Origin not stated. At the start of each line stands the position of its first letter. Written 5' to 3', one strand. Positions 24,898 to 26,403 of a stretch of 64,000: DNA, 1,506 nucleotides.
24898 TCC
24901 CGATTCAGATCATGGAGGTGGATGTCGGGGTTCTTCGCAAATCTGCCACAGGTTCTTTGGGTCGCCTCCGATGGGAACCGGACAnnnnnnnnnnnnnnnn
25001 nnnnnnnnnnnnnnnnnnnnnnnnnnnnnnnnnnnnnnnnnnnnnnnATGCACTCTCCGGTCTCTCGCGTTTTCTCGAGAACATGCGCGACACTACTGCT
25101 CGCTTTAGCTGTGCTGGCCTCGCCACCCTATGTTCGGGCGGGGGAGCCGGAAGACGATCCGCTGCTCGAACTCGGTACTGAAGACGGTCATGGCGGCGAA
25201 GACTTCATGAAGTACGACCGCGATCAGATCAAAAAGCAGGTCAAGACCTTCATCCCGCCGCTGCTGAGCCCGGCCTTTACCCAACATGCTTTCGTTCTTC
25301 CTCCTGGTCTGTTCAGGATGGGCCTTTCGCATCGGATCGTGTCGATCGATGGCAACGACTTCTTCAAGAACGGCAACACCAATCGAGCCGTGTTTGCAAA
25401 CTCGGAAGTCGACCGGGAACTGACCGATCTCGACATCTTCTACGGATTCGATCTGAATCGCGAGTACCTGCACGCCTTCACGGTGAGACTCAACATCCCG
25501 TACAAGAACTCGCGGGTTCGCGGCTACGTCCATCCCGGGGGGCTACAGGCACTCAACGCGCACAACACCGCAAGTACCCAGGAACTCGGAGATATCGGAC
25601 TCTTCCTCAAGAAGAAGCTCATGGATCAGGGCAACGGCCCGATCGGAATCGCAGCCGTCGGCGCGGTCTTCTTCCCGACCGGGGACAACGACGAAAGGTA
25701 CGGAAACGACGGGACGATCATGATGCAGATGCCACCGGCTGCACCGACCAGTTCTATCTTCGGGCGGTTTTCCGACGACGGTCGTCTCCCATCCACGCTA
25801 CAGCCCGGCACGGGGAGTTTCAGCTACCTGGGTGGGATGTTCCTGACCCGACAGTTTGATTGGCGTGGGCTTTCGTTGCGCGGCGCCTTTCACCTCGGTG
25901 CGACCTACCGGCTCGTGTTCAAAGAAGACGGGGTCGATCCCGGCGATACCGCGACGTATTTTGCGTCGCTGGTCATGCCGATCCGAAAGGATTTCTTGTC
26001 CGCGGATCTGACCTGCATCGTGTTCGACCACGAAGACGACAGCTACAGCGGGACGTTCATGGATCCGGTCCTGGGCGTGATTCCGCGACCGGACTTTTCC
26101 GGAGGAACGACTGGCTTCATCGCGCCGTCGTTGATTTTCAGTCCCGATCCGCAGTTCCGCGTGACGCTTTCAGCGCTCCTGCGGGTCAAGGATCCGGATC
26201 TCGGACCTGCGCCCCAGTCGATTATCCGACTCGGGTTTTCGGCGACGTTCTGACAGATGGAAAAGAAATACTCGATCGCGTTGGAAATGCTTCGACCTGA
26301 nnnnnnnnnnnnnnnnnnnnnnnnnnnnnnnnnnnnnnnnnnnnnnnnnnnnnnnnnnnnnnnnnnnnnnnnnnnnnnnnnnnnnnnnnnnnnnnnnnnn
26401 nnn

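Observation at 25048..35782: Eight-gene translationally coupled operon built around an AioBA/IdrBA-type Rieske-molybdopterin enzyme with two dihaem peroxidases and three uncharacterised secreted or outer-membrane partners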

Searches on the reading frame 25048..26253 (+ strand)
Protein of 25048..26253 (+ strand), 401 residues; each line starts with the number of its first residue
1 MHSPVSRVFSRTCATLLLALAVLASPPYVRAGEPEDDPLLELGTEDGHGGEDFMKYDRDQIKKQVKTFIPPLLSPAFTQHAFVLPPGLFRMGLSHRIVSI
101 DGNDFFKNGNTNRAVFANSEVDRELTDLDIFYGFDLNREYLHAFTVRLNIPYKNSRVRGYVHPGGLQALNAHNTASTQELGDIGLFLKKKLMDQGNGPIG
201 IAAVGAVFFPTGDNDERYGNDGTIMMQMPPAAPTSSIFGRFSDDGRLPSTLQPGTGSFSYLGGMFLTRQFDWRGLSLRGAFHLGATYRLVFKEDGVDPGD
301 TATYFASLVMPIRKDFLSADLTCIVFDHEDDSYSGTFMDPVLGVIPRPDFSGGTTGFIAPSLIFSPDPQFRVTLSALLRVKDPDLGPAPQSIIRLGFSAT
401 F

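Call 46: search_protein_families(library=pfam, proteins=[window:25048-26253:+], max_evalue=10)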
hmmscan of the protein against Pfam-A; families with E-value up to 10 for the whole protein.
window:25048-26253:+ (401 aa): 0 families

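Call 82: search_solved_structures(query=A4, max_evalue=10)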
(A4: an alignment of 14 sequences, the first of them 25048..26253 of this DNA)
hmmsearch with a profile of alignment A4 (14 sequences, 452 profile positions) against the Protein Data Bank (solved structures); distinct sequences matched with E-value up to 10: 0.
